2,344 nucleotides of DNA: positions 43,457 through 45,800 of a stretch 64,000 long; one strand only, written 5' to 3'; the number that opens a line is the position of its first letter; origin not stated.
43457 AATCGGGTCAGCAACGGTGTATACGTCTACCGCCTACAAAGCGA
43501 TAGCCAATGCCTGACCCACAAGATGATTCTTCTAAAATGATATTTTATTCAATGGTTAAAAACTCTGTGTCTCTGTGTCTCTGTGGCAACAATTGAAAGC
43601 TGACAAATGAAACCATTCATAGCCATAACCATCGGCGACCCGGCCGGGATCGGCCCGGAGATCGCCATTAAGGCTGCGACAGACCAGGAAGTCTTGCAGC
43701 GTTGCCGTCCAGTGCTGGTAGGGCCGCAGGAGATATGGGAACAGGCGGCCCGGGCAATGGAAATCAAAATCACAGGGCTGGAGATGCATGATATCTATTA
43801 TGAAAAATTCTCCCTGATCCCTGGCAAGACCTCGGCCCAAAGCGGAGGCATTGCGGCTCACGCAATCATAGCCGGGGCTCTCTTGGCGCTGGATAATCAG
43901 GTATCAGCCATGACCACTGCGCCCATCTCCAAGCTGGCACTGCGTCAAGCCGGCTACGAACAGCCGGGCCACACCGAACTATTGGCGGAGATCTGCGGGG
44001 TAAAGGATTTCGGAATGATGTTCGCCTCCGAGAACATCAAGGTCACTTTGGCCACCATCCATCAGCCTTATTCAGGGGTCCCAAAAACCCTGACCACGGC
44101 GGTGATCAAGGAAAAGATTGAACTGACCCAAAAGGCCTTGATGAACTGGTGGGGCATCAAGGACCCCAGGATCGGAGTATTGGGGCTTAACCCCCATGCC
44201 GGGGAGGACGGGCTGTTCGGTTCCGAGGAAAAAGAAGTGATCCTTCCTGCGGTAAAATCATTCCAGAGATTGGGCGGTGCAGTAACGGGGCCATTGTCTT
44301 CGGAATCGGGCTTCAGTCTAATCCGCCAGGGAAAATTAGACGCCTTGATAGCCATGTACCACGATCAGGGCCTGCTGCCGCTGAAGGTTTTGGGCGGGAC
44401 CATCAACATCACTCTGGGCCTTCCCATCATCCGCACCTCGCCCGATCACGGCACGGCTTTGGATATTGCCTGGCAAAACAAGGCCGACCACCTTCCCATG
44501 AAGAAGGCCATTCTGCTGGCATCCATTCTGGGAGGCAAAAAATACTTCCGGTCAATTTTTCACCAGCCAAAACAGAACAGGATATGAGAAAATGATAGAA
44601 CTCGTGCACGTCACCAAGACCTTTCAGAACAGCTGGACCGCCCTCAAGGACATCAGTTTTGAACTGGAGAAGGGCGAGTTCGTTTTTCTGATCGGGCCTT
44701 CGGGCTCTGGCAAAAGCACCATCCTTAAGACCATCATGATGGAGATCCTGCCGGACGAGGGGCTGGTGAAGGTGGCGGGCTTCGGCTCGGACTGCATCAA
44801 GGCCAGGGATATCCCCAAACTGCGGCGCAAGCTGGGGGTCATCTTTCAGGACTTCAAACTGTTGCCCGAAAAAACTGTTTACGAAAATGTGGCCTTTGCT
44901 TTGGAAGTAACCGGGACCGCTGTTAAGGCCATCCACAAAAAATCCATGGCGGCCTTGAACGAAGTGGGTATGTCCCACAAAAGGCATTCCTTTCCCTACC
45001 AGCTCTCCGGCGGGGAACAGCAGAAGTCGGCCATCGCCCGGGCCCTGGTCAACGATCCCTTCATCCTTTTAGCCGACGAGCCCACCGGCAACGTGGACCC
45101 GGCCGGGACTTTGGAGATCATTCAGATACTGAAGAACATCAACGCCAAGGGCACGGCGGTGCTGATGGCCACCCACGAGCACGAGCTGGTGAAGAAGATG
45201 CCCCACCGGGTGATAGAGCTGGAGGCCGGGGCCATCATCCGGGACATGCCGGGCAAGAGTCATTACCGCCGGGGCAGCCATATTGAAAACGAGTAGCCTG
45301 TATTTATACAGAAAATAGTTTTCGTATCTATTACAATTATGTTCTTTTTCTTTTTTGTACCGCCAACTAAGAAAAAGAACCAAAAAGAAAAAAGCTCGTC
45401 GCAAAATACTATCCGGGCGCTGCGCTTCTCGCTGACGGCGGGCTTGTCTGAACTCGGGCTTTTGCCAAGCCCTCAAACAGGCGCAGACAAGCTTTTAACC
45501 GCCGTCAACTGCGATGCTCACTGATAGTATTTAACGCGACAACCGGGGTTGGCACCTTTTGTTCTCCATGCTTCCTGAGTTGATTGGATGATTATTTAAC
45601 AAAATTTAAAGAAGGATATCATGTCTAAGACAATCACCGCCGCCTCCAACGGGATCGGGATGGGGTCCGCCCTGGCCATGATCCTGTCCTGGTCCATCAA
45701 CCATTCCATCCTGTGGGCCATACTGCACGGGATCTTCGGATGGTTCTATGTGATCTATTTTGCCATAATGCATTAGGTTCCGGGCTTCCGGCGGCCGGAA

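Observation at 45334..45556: Novel-looking ~220-nt structured repeat present three times in 64 kb with no conserved ORF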

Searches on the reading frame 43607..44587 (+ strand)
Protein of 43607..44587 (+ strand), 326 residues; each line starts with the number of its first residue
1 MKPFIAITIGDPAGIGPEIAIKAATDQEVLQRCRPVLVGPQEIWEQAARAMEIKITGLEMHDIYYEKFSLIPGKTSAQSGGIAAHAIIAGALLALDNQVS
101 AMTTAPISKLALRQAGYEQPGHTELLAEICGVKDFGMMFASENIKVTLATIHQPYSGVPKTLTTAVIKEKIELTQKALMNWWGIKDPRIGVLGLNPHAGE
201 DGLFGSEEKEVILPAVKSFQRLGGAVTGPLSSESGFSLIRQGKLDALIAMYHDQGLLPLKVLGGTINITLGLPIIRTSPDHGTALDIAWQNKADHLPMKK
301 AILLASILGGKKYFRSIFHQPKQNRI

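Call 34: search_protein_families(library=pfam, proteins=[window:43607-44587:+])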
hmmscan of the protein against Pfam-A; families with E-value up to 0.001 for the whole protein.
window:43607-44587:+ (326 aa): 1 family
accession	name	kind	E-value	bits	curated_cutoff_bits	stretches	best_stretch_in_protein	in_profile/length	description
PF04166.17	PdxA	-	3.6e-88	296.1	27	1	32-305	2-286/286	Pyridoxal phosphate biosynthetic protein PdxA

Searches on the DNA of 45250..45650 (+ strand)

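Call 11: search_rna_families(source=window, start=45250, end=45650, threshold=evalue, max_evalue=10, show_alignments=3)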
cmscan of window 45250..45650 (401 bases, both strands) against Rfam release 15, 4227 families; matches with E-value up to 10: 7.
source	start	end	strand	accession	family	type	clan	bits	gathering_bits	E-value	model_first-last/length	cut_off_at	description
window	45336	45383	-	RF03794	MIR5298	Gene; miRNA;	-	20.6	70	0.91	1-80/80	no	MIR5298 microRNA precursor family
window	45308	45400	-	RF01859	Phe_leader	Cis-reg; leader;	-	19.9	55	0.62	1-125/125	no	Phenylalanine leader peptide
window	45278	45388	-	RF00420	SNORA61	Gene; snRNA; snoRNA; HACA-box;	-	16.2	74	1.1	1-132/132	no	Small nucleolar RNA SNORA61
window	45328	45394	-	RF03719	mir-3914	Gene; miRNA;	-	15.3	97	3.2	1-95/95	no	mir-3914 microRNA precursor family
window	45321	45452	+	RF01859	Phe_leader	Cis-reg; leader;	-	14.6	55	9.2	1-125/125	no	Phenylalanine leader peptide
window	45287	45399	+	RF02590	Spy1186876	Gene; sRNA;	-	12.4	208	2.5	11-137/243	no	S. pyogenes small RNA 1186876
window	45546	45611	+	RF02126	GHRLOS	Gene; lncRNA;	-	11.4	48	2.3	1-70/70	no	Ghrelin opposite strand RNA conserved region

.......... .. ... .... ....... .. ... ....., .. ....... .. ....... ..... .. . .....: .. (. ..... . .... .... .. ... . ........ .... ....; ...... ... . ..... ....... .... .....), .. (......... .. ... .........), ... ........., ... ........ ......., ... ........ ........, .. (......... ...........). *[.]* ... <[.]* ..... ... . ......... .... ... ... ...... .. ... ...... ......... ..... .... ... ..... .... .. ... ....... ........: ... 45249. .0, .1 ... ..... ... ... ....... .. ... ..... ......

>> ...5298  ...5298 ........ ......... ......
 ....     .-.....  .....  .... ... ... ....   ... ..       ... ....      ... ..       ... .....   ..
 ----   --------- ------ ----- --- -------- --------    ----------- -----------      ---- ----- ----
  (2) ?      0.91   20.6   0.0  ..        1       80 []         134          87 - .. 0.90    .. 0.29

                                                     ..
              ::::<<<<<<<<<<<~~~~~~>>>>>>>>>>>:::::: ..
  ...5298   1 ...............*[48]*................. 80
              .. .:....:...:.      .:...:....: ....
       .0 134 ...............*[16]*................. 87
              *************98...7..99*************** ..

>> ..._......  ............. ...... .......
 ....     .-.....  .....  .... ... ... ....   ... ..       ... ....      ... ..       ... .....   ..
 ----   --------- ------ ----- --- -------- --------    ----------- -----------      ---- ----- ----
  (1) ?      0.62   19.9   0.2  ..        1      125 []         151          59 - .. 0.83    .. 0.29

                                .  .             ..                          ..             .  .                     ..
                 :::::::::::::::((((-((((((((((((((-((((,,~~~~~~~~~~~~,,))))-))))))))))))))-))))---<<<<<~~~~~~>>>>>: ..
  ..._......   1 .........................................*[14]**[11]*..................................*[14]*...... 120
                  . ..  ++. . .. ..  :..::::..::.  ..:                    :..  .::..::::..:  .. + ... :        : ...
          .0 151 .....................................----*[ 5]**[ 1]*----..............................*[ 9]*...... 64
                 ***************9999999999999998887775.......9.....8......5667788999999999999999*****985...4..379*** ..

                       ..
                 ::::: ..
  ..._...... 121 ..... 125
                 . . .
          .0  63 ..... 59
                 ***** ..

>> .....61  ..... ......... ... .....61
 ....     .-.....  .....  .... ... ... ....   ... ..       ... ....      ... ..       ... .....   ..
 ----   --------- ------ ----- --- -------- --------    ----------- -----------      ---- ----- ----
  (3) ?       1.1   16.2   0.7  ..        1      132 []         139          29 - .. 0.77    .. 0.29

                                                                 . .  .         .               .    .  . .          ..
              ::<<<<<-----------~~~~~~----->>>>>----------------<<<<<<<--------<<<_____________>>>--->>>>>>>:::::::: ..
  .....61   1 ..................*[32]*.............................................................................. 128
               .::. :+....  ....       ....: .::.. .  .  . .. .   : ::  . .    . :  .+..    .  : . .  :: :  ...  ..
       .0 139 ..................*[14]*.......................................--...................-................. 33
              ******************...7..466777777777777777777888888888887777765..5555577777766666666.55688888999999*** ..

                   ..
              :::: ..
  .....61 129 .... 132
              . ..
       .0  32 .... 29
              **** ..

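Call 13: search_dna_similar(query=window:45320-45600:+, collection=plasmids, mode=distant)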
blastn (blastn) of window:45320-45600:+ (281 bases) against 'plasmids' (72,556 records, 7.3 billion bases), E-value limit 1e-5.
No match.

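Call 14: search_dna_similar(query=window:45320-45600:+, collection=phages, mode=distant)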
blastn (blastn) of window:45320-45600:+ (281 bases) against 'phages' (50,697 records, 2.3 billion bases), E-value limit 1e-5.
No match.

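Call 81: build_rna_model(alignment_id=A3, structure=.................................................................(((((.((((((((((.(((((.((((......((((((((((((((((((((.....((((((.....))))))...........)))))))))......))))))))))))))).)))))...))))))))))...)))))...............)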
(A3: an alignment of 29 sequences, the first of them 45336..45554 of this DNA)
Model R1 built from alignment A3 (29 sequences, 223 columns); structure: as given.
model positions 210; base pairs 49; branch points 0; effective number of sequences 1.11; information 0.591 bits per position. Calibrated on 0.2 Mb of random sequence (short: E-values are rough).
structure used (alignment columns):
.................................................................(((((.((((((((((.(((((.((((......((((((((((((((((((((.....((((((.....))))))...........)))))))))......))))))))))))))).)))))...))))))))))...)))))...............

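Call 82: search_with_rna_model(model_id=R1, source=window, filters=off, max_evalue=1)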
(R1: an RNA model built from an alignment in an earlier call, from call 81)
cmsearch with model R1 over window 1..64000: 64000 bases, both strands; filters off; matches with E-value up to 1: 5.
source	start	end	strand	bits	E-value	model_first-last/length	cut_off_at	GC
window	45338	45554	+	238.5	6.4e-42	1-210/210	no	0.49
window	21952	22165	-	235.5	2.3e-41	1-210/210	no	0.5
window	8051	8211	+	135.9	3e-23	53-210/210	no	0.54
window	7947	7975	+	16.9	0.13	1-210/210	no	0.41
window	21989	22073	+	12.6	0.81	77-173/210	no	0.59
